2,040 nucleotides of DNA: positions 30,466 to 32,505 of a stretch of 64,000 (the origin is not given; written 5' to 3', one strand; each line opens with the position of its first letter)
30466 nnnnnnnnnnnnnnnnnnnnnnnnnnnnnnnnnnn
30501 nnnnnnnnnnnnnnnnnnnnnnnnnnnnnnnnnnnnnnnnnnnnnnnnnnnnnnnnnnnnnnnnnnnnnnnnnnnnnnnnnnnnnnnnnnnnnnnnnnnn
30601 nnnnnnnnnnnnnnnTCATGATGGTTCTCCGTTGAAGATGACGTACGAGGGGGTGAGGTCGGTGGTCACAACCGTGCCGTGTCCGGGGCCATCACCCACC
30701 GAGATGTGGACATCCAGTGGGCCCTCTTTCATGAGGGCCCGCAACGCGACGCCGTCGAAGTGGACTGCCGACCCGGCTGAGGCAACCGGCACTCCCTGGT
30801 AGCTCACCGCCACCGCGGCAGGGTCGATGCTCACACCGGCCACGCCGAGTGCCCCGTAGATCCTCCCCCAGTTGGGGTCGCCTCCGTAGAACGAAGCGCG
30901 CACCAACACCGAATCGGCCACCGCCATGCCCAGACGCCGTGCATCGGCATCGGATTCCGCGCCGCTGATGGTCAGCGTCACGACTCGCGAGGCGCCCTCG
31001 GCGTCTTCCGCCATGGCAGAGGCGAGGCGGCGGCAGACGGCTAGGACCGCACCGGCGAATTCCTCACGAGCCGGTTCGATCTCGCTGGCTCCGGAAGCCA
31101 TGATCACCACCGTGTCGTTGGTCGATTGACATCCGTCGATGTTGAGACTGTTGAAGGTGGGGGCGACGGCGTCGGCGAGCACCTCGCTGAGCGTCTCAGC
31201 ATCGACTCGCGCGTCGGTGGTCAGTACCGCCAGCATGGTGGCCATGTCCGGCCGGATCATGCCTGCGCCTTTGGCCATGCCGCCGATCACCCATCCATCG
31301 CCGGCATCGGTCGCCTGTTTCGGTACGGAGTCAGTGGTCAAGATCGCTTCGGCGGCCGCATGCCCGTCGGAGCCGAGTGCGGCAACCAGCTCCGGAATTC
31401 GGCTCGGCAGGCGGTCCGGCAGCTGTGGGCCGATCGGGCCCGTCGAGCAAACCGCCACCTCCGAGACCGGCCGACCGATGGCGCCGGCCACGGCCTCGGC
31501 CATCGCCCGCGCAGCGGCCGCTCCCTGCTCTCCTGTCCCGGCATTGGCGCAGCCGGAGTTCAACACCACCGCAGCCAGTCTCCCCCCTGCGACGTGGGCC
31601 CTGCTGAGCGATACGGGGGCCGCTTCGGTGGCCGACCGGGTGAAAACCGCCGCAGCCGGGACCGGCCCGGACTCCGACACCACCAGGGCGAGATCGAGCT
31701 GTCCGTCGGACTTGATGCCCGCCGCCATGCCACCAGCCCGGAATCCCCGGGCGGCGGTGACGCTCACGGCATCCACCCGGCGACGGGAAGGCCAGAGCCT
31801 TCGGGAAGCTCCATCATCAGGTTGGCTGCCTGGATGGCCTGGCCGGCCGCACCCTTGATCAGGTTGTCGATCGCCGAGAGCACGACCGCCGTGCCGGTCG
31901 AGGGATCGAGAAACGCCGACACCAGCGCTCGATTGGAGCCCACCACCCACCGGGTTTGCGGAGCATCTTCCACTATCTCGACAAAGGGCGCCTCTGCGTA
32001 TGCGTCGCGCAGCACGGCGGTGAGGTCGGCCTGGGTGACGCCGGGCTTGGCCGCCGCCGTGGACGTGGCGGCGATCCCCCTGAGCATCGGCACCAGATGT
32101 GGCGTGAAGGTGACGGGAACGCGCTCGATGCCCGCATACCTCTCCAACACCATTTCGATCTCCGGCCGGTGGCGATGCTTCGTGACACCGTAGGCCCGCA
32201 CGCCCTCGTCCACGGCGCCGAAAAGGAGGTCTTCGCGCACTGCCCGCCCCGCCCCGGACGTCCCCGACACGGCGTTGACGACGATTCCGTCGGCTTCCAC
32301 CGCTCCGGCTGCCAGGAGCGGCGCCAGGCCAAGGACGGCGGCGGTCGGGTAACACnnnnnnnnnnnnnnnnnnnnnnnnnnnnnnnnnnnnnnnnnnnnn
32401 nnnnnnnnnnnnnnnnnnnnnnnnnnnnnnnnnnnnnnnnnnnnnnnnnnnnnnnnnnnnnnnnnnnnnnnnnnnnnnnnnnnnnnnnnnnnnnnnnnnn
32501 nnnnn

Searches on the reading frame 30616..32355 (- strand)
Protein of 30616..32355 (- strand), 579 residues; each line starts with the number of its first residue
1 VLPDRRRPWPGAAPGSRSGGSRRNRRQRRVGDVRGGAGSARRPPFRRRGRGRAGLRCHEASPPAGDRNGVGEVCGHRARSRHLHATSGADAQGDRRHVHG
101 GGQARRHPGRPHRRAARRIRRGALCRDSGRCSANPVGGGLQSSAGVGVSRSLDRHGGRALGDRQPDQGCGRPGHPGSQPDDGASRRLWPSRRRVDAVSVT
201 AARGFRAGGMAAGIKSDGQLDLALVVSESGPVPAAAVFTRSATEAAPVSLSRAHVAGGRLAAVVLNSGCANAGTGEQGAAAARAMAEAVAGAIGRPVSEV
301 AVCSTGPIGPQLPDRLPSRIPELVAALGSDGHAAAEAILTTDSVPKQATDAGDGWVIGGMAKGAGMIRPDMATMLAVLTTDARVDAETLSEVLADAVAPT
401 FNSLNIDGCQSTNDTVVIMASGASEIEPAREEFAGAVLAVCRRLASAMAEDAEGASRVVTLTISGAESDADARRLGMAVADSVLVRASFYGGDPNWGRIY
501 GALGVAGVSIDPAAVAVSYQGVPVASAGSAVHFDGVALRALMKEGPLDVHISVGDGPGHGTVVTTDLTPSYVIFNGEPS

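Call 6: search_protein_families(library=pfam, proteins=[window:30616-32355:-], max_evalue=0.00001)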
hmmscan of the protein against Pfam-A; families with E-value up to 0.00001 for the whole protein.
window:30616-32355:- (579 aa): 1 family
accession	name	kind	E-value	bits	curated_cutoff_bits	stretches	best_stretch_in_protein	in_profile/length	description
PF01960.23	ArgJ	-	2e-119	399.2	32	1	207-577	2-374/377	ArgJ family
